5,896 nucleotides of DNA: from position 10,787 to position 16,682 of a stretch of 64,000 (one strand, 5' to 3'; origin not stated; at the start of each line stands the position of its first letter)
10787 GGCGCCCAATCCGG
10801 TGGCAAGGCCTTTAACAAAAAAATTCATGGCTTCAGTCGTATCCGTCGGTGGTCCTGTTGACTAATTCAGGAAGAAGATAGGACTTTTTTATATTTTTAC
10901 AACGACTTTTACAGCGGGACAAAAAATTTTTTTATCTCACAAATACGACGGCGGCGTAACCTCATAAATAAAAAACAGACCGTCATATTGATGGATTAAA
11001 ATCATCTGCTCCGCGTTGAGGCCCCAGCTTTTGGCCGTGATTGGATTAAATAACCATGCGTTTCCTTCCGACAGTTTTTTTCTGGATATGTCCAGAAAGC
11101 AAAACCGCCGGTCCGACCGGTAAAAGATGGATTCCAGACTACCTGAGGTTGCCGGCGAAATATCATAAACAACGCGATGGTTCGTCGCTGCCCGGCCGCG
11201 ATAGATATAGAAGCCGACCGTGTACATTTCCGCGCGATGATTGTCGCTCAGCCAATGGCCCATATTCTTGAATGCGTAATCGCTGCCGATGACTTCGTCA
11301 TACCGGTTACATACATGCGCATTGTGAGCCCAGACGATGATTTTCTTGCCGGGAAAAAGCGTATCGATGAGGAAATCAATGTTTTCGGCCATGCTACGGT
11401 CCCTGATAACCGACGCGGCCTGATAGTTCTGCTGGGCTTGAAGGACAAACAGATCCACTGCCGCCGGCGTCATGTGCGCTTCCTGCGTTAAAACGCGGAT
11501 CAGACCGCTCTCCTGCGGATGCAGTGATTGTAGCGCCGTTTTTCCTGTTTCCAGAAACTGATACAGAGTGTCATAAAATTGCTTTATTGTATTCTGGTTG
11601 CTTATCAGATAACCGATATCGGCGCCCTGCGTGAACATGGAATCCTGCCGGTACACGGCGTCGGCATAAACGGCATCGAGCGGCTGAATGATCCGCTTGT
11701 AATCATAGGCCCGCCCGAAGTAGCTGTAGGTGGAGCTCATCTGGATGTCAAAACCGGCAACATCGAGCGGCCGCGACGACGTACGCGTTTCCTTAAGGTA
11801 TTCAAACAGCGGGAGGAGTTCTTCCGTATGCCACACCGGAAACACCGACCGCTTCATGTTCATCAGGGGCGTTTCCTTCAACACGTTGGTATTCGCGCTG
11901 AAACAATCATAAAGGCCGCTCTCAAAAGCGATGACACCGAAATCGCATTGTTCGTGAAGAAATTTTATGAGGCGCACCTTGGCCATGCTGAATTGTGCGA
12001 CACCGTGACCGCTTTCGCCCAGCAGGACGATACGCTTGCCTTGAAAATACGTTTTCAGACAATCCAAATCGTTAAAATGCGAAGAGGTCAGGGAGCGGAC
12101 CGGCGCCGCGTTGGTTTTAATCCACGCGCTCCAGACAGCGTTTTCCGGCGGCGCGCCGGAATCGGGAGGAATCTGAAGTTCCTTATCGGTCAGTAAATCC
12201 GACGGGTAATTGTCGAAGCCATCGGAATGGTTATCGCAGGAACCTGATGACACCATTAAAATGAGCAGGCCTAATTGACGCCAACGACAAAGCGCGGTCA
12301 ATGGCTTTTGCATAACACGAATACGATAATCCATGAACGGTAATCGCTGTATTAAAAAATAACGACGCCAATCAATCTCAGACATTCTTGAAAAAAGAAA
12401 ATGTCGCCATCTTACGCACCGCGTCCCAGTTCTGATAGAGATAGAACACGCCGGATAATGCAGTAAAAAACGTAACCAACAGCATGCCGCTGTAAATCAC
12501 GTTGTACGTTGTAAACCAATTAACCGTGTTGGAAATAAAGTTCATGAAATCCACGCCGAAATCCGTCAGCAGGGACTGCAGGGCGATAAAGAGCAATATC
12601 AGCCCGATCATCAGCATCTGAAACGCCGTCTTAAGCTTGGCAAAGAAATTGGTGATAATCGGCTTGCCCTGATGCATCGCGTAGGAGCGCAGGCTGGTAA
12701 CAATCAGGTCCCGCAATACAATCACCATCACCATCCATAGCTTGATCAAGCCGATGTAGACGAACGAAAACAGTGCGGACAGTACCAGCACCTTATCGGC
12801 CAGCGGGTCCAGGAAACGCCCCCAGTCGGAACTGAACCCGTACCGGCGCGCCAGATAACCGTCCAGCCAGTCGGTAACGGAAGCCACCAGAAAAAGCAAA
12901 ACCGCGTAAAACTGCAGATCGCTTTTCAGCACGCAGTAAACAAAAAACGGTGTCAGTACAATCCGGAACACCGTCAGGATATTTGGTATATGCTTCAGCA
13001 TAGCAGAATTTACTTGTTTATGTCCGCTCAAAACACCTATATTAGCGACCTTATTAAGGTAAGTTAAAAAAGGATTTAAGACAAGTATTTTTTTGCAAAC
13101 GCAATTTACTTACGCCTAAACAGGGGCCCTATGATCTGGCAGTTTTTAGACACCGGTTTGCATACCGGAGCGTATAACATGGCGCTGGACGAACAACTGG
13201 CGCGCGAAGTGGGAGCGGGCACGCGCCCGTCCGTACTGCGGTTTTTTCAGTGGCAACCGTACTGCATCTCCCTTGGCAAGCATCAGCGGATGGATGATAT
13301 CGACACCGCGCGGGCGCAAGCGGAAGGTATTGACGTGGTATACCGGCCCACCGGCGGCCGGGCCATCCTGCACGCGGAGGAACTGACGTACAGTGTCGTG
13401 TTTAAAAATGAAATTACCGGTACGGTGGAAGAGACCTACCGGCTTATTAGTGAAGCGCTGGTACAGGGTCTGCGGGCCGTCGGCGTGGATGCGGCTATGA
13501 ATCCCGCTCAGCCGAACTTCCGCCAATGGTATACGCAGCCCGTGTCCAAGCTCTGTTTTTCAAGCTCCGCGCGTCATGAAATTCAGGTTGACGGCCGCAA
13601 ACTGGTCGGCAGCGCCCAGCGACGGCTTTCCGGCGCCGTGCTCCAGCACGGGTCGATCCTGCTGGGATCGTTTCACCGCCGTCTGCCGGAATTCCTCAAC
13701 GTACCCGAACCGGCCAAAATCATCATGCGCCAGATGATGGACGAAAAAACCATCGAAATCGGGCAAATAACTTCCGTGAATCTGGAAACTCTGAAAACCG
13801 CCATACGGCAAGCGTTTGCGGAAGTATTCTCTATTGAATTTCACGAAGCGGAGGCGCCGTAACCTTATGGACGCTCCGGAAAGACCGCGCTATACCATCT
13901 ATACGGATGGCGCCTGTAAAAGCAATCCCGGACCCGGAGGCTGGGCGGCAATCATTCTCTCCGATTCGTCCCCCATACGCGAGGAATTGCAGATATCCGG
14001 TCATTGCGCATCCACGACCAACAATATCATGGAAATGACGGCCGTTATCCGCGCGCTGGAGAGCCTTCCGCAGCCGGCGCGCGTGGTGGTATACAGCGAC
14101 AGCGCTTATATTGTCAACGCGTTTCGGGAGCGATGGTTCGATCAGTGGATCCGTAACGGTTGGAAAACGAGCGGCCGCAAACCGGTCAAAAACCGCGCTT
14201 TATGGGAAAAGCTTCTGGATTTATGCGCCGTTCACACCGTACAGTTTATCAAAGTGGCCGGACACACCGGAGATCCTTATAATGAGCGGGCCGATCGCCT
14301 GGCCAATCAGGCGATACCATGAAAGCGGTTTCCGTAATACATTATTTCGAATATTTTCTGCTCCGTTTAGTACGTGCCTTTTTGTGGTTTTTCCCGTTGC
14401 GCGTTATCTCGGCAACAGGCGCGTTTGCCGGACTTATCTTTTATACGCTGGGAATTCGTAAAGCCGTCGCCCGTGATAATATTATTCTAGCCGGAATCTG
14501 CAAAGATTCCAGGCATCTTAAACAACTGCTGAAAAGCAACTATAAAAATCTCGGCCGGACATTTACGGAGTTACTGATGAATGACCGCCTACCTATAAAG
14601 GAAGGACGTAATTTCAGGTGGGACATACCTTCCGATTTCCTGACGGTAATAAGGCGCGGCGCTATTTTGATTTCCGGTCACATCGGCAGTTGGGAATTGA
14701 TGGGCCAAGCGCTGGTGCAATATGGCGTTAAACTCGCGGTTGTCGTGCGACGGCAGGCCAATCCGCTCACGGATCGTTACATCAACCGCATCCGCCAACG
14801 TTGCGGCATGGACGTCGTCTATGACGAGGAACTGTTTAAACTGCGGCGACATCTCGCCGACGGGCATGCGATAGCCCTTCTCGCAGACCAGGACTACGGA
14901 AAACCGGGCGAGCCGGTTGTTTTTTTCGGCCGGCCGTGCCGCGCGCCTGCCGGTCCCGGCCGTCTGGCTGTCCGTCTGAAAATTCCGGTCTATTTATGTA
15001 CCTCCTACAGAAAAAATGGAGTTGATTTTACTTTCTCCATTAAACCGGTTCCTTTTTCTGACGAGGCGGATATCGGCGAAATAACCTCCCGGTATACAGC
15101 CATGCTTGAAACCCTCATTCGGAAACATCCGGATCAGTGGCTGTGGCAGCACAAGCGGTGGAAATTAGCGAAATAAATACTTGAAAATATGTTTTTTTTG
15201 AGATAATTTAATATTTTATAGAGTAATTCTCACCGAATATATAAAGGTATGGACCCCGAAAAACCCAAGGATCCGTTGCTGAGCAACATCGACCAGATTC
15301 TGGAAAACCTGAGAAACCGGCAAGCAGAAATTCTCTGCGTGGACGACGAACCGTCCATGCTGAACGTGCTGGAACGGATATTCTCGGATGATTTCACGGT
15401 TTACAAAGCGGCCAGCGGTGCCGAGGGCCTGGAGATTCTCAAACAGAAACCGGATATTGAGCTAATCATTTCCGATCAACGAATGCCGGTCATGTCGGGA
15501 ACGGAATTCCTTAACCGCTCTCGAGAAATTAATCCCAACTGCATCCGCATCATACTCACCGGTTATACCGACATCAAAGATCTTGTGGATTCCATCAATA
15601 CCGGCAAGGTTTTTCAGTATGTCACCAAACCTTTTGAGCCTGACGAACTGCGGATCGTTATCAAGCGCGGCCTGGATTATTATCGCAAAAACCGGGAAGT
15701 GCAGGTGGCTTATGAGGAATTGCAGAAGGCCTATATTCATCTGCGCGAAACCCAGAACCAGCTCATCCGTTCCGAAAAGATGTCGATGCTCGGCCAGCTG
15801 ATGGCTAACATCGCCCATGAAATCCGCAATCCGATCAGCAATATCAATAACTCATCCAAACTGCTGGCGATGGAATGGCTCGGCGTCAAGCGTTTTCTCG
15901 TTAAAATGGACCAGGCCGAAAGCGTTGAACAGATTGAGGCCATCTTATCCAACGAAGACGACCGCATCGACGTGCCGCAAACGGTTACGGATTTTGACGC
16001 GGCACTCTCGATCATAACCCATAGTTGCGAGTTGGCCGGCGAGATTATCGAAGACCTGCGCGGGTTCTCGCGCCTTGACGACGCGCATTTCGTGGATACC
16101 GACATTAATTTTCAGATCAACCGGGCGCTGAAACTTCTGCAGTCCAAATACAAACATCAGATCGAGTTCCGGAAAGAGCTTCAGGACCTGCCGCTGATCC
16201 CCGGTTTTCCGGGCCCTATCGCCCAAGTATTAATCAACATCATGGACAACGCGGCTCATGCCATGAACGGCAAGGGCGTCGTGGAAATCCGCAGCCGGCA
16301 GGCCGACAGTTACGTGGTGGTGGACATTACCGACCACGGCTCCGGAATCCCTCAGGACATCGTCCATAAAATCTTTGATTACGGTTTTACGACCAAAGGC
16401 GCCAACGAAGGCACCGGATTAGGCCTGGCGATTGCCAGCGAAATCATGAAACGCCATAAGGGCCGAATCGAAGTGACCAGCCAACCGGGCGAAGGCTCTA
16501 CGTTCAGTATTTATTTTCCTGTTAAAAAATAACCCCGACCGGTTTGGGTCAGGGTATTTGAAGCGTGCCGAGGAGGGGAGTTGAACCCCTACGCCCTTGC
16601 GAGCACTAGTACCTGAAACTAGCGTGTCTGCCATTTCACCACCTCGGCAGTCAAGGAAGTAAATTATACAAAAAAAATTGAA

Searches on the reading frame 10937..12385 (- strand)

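Call 24: search_protein_families(library=ncbifam, proteins=[window:10937-12385:-], max_evalue=0.00001)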
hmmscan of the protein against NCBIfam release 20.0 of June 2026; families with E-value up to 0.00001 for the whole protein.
window:10937-12385:- (482 aa): 3 families
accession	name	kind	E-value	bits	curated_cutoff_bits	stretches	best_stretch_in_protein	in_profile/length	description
NF000516.1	EreD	equivalog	5.7e-13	48.5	800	1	106-380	22-302/408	EreD family erythromycin esterase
NF000208.1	EreA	exception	9.4e-12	44.4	750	1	103-160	16-73/408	EreA family erythromycin esterase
NF000209.1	EreB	exception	4.8e-09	35.6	750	1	87-400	5-330/419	EreB family erythromycin esterase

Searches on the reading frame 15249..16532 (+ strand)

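Call 24: search_protein_families(library=ncbifam, proteins=[window:15249-16532:+], max_evalue=0.00001)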
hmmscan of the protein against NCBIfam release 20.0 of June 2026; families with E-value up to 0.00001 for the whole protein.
window:15249-16532:+ (427 aa): 125 families (the best 25 are shown)
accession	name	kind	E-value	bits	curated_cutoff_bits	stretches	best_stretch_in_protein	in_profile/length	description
NF008468.0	PRK11360.1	equivalog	4.5e-51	173.9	646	2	251-426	432-609/616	two-component system sensor histidine kinase AtoS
NF038348.1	T2SS_HK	subfamily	9e-50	169.6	450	1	157-426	302-574/574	histidine kinase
NF053512.1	nitric_RR_NosR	exception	4.8e-45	154.3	400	1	28-172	1-145/422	response regulator c-di-GMP phosphodiesterase, NosR family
NF052574.1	HisKinEspCMyxo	equivalog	3.1e-44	151.3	1200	2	246-425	453-637/785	serine histidine kinase EspC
NF007688.0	PRK10364.1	equivalog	9e-40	136.8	479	2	266-426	292-452/460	two-component system sensor histidine kinase ZraS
NF046020.1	HisKinCckABruc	equivalog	5.4e-39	133.7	1000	2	322-424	589-706/868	cell cycle histidine kinase CckA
NF052573.1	HisKinEspAMyxo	equivalog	4.9e-38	130.7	1400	2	165-423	368-609/755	serine histidine kinase EspA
NF010411.0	PRK13837.1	equivalog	1.8e-35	122.2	647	1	252-426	488-676/828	two-component system VirA-like sensor kinase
NF046026.1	HisKinCckACaul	equivalog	3.4e-33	114.7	1000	2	256-426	344-533/678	cell cycle histidine kinase CckA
NF010076.0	PRK13557.1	subfamily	1.7e-30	105.9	631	2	327-426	281-395/540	histidine kinase famiy protein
NF047466.1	hybrid_RR_LvrB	exception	2.3e-30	106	500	2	257-425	195-376/377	hybrid histidine kinase/response regulator LvrB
NF041880.1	EPS_EpsF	equivalog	2.9e-30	105.2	900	2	248-424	310-492/492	response regulator EpsF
NF046044.1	PnpS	equivalog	2.2e-28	99.3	400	1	253-424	210-390/390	two-component system histidine kinase PnpS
NF011874.0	PRK15347.1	equivalog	1e-27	96.6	852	2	325-426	515-615/921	two component system sensor kinase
NF047497.1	HK_LIC_12097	equivalog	8.5e-27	93.8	500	1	248-425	186-366/367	LIC_12097 family sensor histidine kinase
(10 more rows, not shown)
